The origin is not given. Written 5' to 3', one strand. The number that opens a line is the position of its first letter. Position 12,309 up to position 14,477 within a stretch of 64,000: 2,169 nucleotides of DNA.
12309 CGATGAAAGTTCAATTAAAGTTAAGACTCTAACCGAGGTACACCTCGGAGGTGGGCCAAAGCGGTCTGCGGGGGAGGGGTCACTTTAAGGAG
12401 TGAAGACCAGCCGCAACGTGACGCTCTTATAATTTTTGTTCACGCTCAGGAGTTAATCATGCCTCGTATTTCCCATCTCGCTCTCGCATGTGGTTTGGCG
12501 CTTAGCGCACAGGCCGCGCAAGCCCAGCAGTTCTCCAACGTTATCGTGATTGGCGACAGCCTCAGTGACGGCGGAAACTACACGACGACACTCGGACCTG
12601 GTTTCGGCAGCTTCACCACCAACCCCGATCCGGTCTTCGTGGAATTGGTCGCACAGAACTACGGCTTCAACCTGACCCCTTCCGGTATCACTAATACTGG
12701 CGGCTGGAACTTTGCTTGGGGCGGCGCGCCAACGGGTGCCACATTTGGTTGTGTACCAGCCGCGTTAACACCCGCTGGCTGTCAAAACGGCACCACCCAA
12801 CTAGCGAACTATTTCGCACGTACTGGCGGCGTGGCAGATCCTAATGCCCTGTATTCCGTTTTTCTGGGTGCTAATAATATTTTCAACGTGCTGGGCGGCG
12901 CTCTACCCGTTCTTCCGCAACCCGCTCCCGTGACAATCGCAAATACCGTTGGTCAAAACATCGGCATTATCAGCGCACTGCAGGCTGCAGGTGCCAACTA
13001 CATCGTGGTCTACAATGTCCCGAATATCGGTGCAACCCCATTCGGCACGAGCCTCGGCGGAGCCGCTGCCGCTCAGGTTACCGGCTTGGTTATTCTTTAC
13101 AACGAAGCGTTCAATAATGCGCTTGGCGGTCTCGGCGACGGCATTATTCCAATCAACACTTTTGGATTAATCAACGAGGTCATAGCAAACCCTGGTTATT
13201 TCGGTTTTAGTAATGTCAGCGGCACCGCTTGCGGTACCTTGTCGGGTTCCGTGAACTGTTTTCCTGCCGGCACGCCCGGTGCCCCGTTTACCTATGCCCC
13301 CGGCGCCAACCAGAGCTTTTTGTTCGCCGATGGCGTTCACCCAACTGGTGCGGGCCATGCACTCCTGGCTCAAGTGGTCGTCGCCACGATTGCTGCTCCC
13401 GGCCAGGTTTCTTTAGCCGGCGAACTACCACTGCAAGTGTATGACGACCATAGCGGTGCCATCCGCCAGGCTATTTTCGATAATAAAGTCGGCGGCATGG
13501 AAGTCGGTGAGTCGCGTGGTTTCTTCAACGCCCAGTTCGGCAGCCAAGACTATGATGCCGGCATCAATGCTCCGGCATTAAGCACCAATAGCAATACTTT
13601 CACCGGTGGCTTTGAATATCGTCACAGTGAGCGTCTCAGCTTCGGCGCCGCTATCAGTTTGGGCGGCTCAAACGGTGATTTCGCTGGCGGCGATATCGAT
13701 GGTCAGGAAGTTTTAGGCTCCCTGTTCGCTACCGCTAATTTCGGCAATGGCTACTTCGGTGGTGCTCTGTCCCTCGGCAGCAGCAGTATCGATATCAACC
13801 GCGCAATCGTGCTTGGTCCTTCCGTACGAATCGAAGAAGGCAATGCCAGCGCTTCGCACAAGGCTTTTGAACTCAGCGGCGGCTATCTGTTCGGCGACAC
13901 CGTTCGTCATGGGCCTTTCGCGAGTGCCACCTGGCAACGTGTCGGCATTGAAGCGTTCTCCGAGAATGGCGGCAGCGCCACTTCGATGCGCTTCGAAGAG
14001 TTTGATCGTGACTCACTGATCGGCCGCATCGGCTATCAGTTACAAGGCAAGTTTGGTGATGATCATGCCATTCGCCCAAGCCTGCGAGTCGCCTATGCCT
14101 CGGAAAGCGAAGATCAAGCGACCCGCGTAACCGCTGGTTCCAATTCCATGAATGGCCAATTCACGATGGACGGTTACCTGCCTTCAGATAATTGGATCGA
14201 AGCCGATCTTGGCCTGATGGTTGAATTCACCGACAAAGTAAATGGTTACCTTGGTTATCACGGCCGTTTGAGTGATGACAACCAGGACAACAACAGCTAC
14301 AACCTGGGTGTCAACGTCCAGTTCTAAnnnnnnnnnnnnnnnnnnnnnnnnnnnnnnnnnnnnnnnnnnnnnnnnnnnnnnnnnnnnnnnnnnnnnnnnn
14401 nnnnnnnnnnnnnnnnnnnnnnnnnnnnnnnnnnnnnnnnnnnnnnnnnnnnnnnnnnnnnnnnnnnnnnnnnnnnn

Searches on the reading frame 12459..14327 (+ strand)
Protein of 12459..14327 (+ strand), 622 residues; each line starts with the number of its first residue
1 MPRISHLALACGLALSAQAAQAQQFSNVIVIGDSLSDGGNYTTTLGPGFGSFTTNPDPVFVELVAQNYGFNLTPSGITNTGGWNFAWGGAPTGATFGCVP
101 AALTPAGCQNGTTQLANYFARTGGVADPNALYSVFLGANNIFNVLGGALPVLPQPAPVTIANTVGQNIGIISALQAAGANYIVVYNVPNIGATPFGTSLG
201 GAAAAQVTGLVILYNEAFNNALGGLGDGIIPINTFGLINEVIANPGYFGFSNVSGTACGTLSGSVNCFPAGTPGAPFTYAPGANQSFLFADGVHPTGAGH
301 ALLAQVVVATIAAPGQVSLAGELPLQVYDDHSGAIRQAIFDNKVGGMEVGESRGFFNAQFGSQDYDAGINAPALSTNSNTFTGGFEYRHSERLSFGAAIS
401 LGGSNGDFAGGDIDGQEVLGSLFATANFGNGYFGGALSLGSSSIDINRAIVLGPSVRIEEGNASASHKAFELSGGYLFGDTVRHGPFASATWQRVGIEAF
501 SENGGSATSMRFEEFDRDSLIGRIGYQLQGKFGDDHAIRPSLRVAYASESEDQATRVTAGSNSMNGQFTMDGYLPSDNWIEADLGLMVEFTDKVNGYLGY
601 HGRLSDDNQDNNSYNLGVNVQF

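Call 5: search_protein_families(library=pfam, proteins=[window:12459-14327:+])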
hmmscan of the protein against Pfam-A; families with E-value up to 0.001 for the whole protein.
window:12459-14327:+ (622 aa): 2 families
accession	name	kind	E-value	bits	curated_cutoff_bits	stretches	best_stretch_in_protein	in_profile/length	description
PF03797.25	Autotransporter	-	2.2e-34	119.8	26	1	356-600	3-254/255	Autotransporter beta-domain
PF00657.28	Lipase_GDSL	-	1.2e-17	65.2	23.6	1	28-305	1-206/208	GDSL-like Lipase/Acylhydrolase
